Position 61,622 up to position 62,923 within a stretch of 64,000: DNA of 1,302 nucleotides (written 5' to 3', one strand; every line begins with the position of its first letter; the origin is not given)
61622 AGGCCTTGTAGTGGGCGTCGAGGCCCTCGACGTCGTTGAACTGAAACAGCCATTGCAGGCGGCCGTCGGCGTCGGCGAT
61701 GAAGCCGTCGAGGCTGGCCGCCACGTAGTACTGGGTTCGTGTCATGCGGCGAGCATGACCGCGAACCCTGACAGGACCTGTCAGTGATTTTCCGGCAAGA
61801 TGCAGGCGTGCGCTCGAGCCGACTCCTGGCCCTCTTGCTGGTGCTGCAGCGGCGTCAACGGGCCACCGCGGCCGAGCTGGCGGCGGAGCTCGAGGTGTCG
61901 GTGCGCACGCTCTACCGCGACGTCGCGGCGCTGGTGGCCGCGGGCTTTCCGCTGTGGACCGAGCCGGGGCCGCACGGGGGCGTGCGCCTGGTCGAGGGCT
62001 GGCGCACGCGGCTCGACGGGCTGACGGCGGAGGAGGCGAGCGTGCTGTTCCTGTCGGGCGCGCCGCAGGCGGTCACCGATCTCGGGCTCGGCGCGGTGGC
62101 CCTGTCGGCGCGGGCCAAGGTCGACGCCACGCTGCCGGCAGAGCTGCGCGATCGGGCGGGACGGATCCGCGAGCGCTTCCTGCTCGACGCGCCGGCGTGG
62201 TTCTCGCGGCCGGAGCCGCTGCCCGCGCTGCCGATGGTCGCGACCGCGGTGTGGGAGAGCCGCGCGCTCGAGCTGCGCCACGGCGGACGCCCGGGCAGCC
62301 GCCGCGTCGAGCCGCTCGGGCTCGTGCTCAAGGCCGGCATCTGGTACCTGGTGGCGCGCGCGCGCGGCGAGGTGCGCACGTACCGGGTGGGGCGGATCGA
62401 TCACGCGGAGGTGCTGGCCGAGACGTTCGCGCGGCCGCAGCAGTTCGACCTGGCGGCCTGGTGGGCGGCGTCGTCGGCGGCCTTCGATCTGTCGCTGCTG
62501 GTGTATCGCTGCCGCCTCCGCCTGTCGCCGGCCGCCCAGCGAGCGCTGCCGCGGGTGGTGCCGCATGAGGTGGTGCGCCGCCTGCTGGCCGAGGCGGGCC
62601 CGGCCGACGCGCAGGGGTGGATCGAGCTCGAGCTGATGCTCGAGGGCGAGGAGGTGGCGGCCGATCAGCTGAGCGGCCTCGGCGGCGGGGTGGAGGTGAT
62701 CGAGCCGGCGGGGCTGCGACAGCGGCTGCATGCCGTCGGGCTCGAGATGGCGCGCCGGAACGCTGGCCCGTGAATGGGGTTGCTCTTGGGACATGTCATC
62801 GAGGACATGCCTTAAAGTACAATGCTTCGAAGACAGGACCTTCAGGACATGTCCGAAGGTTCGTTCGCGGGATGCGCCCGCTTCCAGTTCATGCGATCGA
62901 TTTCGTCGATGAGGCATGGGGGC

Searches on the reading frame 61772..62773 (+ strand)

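Call 80: search_protein_families(library=pfam, proteins=[window:61772-62773:+], max_evalue=0.0001)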
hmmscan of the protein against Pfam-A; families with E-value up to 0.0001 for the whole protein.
window:61772-62773:+ (333 aa): 5 families
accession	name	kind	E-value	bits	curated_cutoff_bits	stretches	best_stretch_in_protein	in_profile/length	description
PF13280.12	WYL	-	4.7e-16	59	21.8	1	152-214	2-70/70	WYL domain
PF25583.1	WCX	-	3.4e-11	43.8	23.9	1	245-326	3-75/76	WCX domain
PF08279.18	HTH_11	-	3.7e-11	43.2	25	1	17-70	1-53/55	HTH domain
PF12840.13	HTH_20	-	4.7e-06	26.9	27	1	19-59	7-47/51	Helix-turn-helix domain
PF19187.6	HTH_PafC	-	1.7e-05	25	32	1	16-61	4-49/115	PafC helix-turn-helix domain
